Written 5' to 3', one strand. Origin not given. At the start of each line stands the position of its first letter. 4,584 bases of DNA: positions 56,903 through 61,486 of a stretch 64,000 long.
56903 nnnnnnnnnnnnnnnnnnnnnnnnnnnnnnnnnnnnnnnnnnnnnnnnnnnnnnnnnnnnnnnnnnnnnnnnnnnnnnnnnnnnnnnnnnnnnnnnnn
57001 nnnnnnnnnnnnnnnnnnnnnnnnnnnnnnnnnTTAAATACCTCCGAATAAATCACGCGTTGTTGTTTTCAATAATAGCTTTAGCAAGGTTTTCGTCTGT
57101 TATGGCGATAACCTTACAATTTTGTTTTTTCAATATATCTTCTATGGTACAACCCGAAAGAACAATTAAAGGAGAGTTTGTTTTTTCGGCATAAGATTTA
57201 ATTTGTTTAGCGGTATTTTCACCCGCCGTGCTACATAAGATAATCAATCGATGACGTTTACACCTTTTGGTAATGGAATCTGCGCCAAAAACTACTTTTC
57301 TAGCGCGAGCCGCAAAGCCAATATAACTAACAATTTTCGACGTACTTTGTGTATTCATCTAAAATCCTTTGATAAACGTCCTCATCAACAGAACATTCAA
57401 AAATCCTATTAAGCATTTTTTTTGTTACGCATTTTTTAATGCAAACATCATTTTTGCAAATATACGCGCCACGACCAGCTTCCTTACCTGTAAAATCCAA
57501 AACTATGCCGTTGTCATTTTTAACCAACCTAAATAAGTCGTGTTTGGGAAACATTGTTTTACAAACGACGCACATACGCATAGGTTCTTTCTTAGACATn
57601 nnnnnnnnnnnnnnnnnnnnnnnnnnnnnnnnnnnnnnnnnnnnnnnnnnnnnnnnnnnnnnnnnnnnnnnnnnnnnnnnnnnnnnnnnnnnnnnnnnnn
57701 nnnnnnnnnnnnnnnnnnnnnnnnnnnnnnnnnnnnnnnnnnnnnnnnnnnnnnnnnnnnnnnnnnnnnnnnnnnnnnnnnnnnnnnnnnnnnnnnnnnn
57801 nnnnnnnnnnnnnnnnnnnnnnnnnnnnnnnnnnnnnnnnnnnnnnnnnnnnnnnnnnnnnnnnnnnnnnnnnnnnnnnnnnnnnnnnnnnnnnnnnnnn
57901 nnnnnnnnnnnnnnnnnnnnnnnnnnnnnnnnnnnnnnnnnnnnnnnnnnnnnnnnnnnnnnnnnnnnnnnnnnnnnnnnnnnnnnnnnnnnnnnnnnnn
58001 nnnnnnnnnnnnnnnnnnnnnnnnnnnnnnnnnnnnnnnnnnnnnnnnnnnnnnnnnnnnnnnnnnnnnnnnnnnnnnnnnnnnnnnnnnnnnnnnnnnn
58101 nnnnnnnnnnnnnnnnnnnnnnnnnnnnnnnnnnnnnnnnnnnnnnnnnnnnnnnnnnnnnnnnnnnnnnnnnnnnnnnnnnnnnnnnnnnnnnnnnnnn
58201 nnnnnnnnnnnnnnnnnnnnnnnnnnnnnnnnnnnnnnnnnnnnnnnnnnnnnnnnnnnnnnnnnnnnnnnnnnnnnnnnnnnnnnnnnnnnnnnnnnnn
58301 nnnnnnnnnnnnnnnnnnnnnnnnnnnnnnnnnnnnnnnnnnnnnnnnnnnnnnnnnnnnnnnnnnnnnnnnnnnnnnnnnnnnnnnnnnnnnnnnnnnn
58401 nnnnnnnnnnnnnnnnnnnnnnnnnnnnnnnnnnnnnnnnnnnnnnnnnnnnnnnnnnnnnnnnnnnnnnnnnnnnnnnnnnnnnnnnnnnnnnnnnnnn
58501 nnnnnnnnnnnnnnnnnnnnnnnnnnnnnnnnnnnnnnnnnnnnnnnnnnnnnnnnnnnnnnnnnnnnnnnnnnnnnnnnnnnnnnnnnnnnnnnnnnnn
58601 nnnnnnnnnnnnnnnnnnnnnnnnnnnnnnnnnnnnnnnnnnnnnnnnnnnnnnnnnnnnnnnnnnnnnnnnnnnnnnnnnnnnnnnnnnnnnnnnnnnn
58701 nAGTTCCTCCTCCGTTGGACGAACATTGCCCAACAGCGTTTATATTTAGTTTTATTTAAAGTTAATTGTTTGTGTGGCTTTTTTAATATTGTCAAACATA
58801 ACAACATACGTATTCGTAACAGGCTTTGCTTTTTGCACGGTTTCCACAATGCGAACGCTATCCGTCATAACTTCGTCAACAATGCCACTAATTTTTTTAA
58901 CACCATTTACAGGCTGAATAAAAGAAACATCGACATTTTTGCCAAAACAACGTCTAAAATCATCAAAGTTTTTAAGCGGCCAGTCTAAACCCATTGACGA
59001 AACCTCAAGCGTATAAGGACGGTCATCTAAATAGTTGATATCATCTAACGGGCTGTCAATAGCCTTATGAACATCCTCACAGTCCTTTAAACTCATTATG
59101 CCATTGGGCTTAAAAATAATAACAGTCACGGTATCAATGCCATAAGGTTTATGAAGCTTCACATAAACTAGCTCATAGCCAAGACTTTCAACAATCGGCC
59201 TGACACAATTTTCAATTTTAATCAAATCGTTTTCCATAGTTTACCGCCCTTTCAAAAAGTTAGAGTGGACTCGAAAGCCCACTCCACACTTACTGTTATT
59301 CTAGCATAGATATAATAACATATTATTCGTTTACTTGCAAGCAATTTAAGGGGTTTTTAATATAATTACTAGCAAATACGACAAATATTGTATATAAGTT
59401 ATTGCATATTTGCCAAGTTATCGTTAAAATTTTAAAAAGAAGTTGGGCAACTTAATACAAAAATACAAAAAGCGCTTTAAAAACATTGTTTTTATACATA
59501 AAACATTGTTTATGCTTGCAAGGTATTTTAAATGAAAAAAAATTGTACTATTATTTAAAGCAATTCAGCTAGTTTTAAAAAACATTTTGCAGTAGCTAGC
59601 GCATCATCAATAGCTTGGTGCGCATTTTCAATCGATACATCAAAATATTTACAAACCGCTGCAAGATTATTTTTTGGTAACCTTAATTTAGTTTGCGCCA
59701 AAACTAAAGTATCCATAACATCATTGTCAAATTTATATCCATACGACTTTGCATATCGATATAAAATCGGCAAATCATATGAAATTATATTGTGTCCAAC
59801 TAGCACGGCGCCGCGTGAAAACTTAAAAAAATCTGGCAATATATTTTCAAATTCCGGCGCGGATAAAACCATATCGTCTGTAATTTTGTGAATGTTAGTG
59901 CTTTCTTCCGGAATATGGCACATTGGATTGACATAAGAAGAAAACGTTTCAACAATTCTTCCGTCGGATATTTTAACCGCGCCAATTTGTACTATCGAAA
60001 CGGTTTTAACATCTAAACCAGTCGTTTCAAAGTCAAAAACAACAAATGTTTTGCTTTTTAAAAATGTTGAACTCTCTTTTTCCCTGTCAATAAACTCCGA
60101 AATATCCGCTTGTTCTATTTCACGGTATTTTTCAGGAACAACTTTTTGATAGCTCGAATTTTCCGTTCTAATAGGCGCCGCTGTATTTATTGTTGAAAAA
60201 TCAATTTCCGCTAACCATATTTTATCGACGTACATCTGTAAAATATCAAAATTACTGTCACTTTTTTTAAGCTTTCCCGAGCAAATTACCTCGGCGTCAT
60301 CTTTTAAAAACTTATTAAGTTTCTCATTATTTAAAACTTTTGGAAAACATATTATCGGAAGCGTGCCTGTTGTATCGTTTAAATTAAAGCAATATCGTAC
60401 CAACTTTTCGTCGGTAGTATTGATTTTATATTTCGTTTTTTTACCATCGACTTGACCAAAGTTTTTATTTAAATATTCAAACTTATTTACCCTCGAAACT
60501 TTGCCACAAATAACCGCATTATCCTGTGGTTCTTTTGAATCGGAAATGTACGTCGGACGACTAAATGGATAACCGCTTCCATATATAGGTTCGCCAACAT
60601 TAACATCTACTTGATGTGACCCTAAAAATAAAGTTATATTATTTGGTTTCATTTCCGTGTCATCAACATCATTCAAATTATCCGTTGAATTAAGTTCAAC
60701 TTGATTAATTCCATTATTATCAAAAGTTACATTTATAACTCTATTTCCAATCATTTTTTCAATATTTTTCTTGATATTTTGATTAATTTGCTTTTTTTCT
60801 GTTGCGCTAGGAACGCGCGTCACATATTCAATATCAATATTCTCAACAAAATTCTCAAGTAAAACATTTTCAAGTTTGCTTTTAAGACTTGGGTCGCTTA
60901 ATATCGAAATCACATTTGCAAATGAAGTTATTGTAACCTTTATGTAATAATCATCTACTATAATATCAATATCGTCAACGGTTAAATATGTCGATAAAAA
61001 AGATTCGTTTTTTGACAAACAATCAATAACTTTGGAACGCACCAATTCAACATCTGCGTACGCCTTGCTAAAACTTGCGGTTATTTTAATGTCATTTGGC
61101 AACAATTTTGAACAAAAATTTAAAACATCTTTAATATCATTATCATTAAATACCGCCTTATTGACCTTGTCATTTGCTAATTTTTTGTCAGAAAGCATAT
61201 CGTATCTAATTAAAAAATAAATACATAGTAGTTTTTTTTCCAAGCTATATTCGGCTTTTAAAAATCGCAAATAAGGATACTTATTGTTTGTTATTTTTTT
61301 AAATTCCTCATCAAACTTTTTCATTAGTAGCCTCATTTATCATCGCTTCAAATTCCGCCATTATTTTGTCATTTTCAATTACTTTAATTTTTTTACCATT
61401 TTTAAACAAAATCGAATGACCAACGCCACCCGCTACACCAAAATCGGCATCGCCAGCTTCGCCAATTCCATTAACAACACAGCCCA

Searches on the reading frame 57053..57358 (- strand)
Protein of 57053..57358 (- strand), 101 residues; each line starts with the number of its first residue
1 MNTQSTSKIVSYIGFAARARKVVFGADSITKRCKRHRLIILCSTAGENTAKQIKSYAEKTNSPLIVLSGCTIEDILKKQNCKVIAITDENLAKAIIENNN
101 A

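Call 40: search_protein_families(library=pfam, proteins=[window:57053-57358:-], max_evalue=0.01)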
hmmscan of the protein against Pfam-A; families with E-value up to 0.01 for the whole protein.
window:57053-57358:- (101 aa): 2 families
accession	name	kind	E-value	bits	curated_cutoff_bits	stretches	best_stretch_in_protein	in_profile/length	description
PF01248.31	Ribosomal_L7Ae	-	0.00061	19.9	22.1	1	9-90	3-89/95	Ribosomal protein L7Ae/L30e/S12e/Gadd45 family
PF03446.21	NAD_binding_2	-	0.0014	19.1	21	1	5-61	55-111/161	NAD binding domain of 6-phosphogluconate dehydrogenase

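Call 51: search_solved_structures(query=window:57053-57358:-, max_evalue=1)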
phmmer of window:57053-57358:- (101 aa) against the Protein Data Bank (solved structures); distinct sequences matched with E-value up to 1: 4.
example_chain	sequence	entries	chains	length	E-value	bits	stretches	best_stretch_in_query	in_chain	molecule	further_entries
3v7q_A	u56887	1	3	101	1e-06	32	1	12-96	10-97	Probable ribosomal protein ylxQ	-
3on1_A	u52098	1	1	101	0.00044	23.6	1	5-88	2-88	BH2414 protein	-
4lui_A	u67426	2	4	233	0.18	15.2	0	50-88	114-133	Orotidine 5'-phosphate decarboxylase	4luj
7qca_SM0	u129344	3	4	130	0.61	13.5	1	21-68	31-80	40S ribosomal protein S12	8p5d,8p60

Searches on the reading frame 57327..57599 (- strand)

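Call 40: search_protein_families(library=pfam, proteins=[window:57327-57599:-], max_evalue=0.01)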
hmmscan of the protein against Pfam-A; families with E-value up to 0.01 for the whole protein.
window:57327-57599:- (90 aa): 1 family
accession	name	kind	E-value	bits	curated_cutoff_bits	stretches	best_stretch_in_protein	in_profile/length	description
PF04296.18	YlxR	-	1.7e-27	95.5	26.9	1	8-79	1-73/75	Protein of unknown function (DUF448)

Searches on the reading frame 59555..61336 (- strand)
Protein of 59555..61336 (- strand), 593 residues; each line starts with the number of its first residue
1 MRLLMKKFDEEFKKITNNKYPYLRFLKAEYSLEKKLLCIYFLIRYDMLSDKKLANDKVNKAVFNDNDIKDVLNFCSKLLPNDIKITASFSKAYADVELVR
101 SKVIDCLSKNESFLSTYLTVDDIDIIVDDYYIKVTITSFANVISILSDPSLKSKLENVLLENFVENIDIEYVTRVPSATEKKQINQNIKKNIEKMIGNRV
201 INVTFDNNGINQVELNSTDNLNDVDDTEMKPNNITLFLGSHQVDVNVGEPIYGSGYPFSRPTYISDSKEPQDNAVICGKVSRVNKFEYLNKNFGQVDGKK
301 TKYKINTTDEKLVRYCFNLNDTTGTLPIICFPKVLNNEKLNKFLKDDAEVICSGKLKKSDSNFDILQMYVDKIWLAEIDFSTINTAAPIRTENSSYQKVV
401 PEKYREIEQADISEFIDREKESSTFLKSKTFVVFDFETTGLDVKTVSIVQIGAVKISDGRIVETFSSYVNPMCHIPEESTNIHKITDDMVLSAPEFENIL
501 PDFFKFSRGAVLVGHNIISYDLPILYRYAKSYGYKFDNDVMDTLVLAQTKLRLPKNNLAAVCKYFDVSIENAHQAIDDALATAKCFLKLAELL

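Call 40: search_protein_families(library=pfam, proteins=[window:59555-61336:-], max_evalue=0.01)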
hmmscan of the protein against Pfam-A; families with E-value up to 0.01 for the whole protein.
window:59555-61336:- (593 aa): 5 families
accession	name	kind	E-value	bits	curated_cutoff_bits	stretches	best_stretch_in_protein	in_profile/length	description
PF00929.31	RNase_T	-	2.5e-38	132.6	24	1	432-586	1-164/164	Exonuclease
PF16473.11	Rv2179c-like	-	1.6e-09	38.2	27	1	432-586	3-173/177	3'-5' exoribonuclease Rv2179c-like domain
PF01336.31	tRNA_anti-codon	-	1.3e-05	25.5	27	1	317-374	20-73/75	OB-fold nucleic acid binding domain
PF13482.12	RNase_H_2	-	0.00017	22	22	1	433-570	2-118/165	RNase_H superfamily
PF21762.3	DEDDh_C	-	0.00032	21.3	27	1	507-588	105-187/188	DNA polymerase III subunit epsilon-like, C-terminal domain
